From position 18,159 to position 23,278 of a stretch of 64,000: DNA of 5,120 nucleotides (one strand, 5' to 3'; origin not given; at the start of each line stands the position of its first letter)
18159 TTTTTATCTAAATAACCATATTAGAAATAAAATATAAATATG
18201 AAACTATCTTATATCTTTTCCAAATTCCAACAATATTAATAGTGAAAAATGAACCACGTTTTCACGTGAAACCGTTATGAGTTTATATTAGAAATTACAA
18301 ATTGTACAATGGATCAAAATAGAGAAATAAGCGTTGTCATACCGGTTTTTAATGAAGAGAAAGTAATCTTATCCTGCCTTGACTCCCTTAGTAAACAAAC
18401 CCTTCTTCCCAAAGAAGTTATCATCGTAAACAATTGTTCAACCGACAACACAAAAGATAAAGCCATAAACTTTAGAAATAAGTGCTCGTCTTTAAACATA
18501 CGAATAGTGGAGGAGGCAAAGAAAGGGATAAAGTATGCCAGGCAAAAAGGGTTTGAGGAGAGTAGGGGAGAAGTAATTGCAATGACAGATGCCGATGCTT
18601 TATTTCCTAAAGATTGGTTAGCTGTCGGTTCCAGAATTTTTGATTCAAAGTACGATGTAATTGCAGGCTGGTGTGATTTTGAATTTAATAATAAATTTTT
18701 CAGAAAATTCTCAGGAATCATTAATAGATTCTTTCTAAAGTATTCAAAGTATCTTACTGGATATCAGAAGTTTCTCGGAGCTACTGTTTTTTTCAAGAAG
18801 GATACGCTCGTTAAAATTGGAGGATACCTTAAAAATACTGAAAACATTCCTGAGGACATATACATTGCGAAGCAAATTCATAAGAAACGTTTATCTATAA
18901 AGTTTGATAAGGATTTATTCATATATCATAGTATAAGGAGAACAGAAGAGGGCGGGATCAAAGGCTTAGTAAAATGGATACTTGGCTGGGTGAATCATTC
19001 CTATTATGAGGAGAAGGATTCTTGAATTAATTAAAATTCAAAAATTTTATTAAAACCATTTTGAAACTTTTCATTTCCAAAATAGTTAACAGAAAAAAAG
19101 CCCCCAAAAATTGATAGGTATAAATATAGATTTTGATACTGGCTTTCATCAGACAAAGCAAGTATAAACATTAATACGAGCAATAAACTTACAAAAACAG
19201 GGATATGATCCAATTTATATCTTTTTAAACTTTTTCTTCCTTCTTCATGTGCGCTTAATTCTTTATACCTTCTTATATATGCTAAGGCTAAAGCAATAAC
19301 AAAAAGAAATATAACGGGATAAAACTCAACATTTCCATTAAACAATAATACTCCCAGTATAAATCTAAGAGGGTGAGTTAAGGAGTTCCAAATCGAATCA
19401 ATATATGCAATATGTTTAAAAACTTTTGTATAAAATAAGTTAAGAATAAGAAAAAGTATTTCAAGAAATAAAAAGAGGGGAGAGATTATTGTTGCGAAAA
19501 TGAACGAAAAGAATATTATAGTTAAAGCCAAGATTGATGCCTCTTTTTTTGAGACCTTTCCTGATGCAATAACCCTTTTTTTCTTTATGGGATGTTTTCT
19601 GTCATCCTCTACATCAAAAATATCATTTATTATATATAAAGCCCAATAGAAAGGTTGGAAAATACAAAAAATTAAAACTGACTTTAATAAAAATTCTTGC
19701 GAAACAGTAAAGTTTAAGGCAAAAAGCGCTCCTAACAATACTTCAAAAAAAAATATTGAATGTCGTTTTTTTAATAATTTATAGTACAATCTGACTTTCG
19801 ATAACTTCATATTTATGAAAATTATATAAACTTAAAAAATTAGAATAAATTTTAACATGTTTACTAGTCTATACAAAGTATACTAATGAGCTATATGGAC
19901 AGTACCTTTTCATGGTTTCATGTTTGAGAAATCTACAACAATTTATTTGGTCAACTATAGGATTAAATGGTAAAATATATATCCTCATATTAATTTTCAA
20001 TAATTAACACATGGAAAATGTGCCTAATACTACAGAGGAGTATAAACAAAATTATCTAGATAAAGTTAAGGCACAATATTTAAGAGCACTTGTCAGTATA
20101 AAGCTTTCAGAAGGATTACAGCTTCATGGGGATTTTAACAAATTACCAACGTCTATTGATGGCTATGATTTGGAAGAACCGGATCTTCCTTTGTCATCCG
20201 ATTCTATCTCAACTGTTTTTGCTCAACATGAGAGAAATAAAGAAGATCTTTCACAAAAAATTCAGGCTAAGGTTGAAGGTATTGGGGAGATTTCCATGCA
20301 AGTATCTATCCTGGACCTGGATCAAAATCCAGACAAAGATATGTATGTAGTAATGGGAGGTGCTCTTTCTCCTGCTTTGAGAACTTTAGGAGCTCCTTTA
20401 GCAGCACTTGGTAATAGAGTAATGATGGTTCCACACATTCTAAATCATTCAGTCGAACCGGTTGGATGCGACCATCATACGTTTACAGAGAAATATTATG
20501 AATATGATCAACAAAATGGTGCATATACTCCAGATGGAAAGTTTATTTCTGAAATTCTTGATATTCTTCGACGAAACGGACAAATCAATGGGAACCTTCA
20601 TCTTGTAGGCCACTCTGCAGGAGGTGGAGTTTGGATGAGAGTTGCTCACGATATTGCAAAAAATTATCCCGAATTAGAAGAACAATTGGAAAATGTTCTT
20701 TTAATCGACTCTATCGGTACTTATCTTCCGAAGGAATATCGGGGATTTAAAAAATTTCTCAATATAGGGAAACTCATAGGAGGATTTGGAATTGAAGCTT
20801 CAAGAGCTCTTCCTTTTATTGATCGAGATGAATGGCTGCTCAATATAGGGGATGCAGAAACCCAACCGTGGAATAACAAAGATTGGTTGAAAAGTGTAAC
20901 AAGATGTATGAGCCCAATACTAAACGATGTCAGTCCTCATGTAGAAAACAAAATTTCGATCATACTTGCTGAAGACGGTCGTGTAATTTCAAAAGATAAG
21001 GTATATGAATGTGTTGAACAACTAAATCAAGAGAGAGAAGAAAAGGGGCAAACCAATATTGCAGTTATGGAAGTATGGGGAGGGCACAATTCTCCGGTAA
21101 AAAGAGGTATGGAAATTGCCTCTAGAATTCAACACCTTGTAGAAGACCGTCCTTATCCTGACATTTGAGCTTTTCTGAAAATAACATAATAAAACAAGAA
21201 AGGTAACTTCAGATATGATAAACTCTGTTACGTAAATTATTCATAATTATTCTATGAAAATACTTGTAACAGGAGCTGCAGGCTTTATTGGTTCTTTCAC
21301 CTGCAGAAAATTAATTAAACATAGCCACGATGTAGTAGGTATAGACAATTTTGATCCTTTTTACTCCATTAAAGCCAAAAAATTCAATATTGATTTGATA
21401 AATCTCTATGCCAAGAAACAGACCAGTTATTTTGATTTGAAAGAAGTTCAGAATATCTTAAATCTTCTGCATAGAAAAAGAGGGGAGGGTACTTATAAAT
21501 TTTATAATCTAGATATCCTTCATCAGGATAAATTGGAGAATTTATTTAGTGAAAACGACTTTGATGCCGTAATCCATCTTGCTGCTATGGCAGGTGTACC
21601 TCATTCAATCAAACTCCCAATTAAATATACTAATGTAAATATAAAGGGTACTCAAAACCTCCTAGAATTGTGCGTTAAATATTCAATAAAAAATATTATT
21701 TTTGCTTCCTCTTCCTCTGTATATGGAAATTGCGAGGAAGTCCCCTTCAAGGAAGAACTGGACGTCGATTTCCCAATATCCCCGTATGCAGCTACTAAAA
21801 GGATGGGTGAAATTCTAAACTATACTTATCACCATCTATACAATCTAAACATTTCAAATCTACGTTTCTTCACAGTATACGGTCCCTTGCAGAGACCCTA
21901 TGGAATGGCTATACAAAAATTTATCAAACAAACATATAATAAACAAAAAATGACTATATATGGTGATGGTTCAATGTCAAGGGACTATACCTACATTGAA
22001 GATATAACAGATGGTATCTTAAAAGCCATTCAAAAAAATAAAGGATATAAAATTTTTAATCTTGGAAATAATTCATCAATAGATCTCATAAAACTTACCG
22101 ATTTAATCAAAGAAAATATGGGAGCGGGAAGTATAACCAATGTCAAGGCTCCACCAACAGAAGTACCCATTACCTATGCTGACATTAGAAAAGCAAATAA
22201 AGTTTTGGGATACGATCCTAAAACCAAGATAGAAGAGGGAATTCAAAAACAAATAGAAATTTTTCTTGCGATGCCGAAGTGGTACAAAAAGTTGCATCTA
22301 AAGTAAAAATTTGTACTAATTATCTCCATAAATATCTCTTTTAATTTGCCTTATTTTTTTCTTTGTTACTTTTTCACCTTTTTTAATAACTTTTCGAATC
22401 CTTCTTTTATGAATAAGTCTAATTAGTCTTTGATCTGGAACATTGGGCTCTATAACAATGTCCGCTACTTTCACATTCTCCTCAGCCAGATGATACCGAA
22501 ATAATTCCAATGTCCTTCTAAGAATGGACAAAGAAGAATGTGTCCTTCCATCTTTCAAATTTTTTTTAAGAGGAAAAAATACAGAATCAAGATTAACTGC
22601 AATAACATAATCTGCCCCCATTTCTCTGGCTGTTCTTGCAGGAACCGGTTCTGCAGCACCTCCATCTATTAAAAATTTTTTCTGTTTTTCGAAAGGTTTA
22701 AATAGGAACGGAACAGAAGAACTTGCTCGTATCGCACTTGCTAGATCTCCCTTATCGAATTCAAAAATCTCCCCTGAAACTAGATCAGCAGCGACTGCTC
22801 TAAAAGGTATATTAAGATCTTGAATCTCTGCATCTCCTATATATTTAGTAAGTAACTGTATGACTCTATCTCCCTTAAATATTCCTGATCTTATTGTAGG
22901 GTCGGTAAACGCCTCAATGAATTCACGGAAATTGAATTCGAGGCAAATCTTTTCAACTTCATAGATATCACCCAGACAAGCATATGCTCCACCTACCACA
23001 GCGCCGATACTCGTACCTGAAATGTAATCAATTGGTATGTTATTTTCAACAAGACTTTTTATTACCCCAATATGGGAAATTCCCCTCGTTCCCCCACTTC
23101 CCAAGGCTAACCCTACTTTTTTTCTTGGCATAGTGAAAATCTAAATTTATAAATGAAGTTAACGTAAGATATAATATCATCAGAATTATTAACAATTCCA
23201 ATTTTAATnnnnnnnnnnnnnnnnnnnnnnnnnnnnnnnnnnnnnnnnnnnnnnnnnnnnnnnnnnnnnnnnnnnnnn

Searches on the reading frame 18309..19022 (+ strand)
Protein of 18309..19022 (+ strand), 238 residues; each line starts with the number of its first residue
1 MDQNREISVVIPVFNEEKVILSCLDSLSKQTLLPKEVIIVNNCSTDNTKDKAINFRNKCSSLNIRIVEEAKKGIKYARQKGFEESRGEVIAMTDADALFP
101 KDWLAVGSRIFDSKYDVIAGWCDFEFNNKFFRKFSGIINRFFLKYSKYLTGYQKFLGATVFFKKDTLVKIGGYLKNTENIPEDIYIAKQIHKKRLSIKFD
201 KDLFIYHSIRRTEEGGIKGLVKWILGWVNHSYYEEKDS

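Call 39: search_protein_families(library=pfam, proteins=[window:18309-19022:+], max_evalue=0.001)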
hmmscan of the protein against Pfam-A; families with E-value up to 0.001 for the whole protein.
window:18309-19022:+ (238 aa): 4 families
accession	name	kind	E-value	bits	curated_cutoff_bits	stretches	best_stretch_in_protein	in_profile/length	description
PF00535.33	Glycos_transf_2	-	3e-30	105.8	23.3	1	8-141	1-132/168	Glycosyl transferase family 2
PF13641.12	Glyco_tranf_2_3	-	2.3e-11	44.6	27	1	7-208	3-212/230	Glycosyltransferase like family 2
PF13506.12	Glyco_transf_21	-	1.5e-08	34.8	21.7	1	79-211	23-158/174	Glycosyl transferase family 21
PF10111.15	Glyco_tranf_2_2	-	1.7e-06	28.2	27.3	1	8-112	1-107/276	Glycosyltransferase like family 2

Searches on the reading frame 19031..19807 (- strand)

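Call 39: search_protein_families(library=pfam, proteins=[window:19031-19807:-], max_evalue=0.001)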
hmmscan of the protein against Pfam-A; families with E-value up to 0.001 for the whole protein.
window:19031-19807:- (258 aa): 1 family
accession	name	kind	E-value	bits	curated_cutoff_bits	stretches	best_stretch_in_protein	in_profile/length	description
PF01040.23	UbiA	-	9.1e-21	74.7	34.2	1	23-219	5-206/250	UbiA prenyltransferase family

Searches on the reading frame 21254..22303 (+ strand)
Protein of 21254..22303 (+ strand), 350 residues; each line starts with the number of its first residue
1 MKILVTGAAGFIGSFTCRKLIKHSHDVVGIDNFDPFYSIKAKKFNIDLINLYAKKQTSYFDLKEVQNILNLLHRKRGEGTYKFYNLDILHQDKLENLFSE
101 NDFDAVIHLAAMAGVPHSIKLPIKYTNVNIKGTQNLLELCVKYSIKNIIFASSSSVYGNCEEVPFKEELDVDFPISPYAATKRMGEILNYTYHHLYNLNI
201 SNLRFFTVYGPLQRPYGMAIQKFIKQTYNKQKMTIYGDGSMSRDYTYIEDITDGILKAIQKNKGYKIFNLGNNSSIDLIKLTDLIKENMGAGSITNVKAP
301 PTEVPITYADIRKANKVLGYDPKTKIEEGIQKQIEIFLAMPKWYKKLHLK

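Call 64: search_protein_families(library=pfam, proteins=[window:21254-22303:+], max_evalue=0.00001)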
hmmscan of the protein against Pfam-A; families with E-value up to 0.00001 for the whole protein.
window:21254-22303:+ (350 aa): 6 families
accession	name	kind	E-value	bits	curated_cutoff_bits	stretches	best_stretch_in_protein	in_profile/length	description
PF01370.27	Epimerase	-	2.3e-61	207.7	20.9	1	3-271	1-240/240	NAD dependent epimerase/dehydratase family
PF16363.11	GDP_Man_Dehyd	-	8.1e-61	206.7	27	2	63-332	34-331/332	GDP-mannose 4,6 dehydratase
PF01073.25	3Beta_HSD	-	1.6e-24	86.9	22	1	4-260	1-230/280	3-beta hydroxysteroid dehydrogenase/isomerase family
PF02719.21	Polysacc_synt_2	-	3.4e-19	69.6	20.2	1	3-153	1-128/293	Polysaccharide biosynthesis protein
PF04321.23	RmlD_sub_bind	-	1e-15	58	27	1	1-303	1-244/287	RmlD substrate binding domain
PF07993.18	NAD_binding_4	-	4.8e-10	39.5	20.1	1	92-210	80-209/258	Male sterility protein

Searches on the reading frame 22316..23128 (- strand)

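Call 64: search_protein_families(library=pfam, proteins=[window:22316-23128:-], max_evalue=0.00001)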
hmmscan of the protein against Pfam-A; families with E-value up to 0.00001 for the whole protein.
window:22316-23128:- (270 aa): 1 family
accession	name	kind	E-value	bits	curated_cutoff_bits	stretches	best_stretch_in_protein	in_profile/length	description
PF01734.28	Patatin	-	1.5e-32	113.8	27.7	1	7-167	1-190/191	Patatin-like phospholipase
